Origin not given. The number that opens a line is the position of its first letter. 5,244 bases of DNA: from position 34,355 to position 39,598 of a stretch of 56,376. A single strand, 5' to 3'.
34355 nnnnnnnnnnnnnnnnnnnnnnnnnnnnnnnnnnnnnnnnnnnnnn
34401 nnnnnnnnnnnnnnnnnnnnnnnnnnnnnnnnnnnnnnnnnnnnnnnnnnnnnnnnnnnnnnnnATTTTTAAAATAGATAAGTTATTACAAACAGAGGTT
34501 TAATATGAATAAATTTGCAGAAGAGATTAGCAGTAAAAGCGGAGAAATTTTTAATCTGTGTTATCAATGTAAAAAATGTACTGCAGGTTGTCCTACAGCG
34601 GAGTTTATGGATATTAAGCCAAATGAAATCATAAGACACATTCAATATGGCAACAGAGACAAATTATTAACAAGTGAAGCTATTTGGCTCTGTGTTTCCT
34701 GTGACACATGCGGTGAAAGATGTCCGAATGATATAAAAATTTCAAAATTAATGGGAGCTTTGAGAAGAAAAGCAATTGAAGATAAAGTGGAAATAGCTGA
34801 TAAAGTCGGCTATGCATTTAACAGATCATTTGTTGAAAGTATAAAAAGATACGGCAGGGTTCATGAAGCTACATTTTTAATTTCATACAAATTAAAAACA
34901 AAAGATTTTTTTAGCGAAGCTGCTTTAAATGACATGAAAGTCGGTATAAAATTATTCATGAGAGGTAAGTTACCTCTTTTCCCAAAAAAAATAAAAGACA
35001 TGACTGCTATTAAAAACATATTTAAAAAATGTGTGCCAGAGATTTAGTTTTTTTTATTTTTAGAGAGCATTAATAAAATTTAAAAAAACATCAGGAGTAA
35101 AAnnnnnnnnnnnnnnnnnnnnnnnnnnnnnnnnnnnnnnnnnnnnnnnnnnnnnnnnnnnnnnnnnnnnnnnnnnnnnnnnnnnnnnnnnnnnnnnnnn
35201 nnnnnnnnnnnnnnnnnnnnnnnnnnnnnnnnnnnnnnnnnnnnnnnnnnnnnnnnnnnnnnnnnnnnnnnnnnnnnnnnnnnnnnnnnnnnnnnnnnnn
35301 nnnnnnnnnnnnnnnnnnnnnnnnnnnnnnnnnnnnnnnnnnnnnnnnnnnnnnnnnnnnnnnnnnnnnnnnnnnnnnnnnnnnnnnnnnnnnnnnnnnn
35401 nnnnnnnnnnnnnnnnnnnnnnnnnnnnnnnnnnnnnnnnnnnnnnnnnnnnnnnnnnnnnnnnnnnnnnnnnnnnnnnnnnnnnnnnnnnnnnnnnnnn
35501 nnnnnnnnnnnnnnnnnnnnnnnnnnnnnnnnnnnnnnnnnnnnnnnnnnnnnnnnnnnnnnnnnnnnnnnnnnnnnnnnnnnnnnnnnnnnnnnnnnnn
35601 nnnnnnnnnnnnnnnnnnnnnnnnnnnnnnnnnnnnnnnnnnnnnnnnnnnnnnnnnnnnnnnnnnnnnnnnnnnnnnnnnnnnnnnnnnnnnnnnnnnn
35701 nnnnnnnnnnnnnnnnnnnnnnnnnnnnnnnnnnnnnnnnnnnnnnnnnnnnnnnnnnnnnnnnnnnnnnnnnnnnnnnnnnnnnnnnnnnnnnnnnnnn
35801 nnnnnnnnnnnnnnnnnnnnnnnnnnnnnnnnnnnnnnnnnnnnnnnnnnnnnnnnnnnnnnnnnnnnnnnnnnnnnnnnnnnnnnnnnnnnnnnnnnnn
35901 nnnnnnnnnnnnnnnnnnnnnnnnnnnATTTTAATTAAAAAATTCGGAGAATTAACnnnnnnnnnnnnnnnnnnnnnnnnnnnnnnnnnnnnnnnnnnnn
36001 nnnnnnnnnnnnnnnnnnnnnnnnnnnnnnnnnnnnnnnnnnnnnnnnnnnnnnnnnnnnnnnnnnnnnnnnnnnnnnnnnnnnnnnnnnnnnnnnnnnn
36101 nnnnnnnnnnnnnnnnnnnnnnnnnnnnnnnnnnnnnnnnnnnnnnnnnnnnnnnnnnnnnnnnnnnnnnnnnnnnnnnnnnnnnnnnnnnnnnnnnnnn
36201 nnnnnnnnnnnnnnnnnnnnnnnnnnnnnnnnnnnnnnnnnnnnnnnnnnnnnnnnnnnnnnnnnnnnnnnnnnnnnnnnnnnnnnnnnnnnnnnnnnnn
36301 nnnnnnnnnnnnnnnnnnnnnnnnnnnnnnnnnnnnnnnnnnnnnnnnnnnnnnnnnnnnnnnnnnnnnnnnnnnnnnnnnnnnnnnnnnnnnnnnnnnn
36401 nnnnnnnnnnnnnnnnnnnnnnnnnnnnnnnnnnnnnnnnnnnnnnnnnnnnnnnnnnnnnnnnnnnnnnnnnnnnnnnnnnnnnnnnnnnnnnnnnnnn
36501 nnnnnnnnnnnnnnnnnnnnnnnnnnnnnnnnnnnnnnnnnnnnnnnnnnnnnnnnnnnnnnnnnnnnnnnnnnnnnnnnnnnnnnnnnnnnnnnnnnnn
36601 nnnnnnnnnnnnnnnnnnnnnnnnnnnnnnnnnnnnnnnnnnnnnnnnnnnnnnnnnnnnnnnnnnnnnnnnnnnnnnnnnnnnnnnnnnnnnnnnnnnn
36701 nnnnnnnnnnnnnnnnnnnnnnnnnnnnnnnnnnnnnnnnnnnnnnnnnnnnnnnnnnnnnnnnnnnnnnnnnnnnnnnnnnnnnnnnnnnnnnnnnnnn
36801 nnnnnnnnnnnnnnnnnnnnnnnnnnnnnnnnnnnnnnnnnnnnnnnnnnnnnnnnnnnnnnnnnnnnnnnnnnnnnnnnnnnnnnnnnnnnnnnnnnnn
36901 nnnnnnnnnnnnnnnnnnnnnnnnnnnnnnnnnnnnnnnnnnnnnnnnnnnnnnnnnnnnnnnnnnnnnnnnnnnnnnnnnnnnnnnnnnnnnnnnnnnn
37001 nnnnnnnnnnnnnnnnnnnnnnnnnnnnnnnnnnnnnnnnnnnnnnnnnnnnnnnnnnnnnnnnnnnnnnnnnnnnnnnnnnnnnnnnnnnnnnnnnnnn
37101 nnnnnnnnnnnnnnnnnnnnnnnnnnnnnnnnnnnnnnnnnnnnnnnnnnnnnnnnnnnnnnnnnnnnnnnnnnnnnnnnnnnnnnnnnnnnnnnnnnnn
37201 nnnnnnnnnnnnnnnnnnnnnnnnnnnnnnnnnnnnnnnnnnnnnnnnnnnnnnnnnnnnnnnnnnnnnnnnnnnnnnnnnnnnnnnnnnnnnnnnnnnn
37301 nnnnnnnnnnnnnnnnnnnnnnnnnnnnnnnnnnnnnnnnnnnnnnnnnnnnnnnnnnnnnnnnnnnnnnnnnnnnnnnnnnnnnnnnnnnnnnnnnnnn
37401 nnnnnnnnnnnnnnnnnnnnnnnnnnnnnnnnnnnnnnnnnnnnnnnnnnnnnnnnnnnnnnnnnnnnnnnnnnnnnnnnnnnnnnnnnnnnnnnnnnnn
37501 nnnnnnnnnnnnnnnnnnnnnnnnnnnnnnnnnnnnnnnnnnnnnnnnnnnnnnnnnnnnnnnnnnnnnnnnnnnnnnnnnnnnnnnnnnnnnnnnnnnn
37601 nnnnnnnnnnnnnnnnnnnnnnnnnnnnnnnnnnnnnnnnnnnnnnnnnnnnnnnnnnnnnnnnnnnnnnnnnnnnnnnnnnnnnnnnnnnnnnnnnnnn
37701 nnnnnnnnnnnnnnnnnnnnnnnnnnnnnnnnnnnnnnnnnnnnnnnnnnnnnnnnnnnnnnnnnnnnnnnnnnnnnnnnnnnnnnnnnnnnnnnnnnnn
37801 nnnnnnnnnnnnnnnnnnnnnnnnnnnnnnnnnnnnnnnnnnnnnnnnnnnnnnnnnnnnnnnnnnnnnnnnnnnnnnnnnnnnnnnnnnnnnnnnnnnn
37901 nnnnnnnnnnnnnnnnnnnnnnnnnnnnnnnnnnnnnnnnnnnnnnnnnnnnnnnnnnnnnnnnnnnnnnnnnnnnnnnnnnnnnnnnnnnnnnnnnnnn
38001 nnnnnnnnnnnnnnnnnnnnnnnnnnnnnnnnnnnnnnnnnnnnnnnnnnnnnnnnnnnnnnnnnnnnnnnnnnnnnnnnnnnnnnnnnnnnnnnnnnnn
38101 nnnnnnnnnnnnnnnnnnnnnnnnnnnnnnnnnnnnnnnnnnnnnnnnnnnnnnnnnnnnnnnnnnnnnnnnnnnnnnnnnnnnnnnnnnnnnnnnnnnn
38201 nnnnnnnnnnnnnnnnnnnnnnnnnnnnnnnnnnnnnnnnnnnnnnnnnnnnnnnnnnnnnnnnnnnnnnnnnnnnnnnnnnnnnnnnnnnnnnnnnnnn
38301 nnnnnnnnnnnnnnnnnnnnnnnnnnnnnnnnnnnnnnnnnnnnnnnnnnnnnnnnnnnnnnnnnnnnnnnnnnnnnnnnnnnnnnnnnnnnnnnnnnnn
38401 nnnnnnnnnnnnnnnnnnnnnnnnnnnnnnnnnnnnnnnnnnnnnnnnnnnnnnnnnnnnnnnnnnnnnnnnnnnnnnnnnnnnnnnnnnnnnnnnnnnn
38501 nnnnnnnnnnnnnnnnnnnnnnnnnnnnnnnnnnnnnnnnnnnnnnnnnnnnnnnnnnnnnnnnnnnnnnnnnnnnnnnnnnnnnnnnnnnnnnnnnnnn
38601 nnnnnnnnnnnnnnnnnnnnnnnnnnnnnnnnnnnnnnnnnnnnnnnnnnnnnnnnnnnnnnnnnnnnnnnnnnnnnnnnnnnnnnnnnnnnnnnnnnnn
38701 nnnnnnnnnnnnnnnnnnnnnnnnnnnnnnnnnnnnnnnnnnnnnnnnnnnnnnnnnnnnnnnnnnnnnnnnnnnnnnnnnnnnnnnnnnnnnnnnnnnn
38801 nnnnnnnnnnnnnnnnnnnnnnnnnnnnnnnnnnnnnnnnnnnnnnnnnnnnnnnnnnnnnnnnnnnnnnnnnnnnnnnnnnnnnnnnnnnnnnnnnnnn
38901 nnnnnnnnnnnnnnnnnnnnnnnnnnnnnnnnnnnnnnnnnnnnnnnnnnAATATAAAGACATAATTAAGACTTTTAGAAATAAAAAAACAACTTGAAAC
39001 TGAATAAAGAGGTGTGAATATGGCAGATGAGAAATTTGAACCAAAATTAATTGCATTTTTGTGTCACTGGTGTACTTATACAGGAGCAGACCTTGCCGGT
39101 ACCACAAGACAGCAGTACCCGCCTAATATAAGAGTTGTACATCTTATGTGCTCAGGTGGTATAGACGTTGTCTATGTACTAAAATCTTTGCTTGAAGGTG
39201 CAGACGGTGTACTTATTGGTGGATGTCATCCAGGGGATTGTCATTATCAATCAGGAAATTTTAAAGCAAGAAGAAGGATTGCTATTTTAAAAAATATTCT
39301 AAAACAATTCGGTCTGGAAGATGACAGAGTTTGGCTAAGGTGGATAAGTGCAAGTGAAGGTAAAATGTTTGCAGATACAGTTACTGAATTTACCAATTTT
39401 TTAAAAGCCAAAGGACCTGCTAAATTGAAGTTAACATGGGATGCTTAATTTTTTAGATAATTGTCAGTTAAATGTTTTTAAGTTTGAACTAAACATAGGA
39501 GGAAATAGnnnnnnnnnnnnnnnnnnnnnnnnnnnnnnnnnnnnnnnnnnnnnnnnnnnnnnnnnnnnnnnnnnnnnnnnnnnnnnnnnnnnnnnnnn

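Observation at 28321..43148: Candidate soluble Hdr-coupled fumarate reductase supercomplex: fumarase-hdrCBAA'-hdrCBA(fused)-mvhD-fdhB-like-frdBA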

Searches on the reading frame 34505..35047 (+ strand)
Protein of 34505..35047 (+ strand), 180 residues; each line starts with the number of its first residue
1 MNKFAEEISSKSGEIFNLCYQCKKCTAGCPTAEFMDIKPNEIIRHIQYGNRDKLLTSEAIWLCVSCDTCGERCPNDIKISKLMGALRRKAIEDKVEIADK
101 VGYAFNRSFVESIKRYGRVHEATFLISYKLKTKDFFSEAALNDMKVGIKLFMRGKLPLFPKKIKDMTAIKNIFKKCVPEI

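Call 3: search_protein_families(library=pfam, proteins=[window:34505-35047:+])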
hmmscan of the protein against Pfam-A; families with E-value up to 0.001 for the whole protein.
window:34505-35047:+ (180 aa): 5 families
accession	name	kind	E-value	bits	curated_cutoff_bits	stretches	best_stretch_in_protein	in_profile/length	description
PF13534.11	Fer4_17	-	2.5e-11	44.4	22.2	1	19-77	2-60/61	4Fe-4S dicluster domain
PF13183.11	Fer4_8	-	1.9e-10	41.5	27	1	17-77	3-68/68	4Fe-4S dicluster domain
PF13187.11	Fer4_9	-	1.1e-08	35.4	27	1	19-76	2-50/52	4Fe-4S dicluster domain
PF13237.11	Fer4_10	-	5.4e-06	26.7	25.5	1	17-74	7-53/53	4Fe-4S dicluster domain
PF12838.12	Fer4_7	-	9.2e-06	26.5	27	1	19-77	2-52/52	4Fe-4S dicluster domain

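Call 5: search_protein_families(library=ncbifam, proteins=[window:34505-35047:+], max_evalue=0.00001)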
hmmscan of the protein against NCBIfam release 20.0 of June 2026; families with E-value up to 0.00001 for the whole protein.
window:34505-35047:+ (180 aa): 13 families
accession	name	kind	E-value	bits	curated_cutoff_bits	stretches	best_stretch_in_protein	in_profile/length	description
TIGR03290.1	CoB_CoM_SS_C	equivalog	5.1e-21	75.2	160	1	17-94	2-79/144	CoB--CoM heterodisulfide reductase subunit C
NF038018.1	qmoC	equivalog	8.7e-20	71.5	300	1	3-96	4-97/360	quinone-interacting membrane-bound oxidoreductase complex subunit QmoC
NF041779.1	hetero_SS_HdrC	equivalog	4.1e-17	62.3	350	1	17-106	31-118/198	ferredoxin:CoB-CoM heterodisulfide reductase subunit HdrC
NF041890.1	hdrC_Methbact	equivalog_domain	3.7e-16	59.3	270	1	8-111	20-123/192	ferredoxin:CoB-CoM heterodisulfide reductase subunit HdrC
NF004898.0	PRK06259.1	equivalog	1.2e-08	34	385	1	17-127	134-250/488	fumarate reductase (CoM/CoB) subunit TfrB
NF042952.1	MFR_FeS_SdhB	equivalog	4.5e-08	32.5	600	1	57-156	198-290/320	8-methylmenaquinol:fumarate reductase iron-sulfur subunit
NF008369.0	PRK11168.1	equivalog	5.4e-08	32.1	278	1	14-94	8-91/401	anaerobic glycerol-3-phosphate dehydrogenase subunit C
NF009227.0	PRK12577.1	equivalog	6.5e-08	31.6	349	1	57-174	205-320/330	succinate dehydrogenase/fumarate reductase iron-sulfur subunit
NF009226.0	PRK12576.1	equivalog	6.8e-08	32.2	344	1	18-172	155-311/317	succinate dehydrogenase/fumarate reductase iron-sulfur subunit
TIGR00314.1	cdhA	equivalog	7e-07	27.4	781.3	1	14-94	396-470/784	CO dehydrogenase/acetyl-CoA synthase complex subunit alpha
NF045663.1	diclust_near_Sec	equivalog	3.8e-06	25.3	530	1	21-94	310-386/759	pyridine nucleotide-disulfide oxidoreductase/dicluster-binding protein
NF045670.1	quin_L_LdhH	equivalog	4.1e-06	25.3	800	0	58-100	351-394/706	L-lactate dehydrogenase (quinone) large subunit LdhH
NF008434.0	PRK11274.1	equivalog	4.2e-06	25.9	333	1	10-98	16-109/409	glycolate oxidase subunit GlcF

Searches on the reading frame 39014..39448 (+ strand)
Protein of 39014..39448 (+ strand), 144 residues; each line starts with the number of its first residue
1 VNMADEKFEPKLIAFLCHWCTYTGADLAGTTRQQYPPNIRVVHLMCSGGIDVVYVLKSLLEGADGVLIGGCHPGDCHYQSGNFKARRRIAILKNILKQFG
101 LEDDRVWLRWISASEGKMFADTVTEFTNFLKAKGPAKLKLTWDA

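Call 4: search_protein_families(library=pfam, proteins=[window:39014-39448:+])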
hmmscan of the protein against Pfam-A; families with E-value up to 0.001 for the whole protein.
window:39014-39448:+ (144 aa): 1 family
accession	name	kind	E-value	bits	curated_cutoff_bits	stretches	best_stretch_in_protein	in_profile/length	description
PF02662.21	FlpD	-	1.2e-48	164.6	22.3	1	13-131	2-120/123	Methyl-viologen-reducing hydrogenase, delta subunit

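Call 6: search_protein_families(library=ncbifam, proteins=[window:39014-39448:+], max_evalue=0.00001)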
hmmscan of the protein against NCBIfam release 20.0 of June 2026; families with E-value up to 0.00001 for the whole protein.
window:39014-39448:+ (144 aa): 3 families
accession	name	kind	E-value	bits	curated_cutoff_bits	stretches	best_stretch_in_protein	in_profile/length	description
NF040770.1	hetero_SS_HdrA2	exception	5.7e-48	163.6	1100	1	5-136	643-774/777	CoB-CoM heterodisulfide reductase HdrA2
NF045873.1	F420_non_VhuD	exception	1.3e-37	128.8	215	1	9-139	1-131/132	F420-non-reducing hydrogenase iron-sulfur subunit VhuD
NF041891.1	hdrA_Methbact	equivalog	1.7e-10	39.8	1300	1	7-131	641-759/762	ferredoxin:CoB-CoM heterodisulfide reductase subunit HdrA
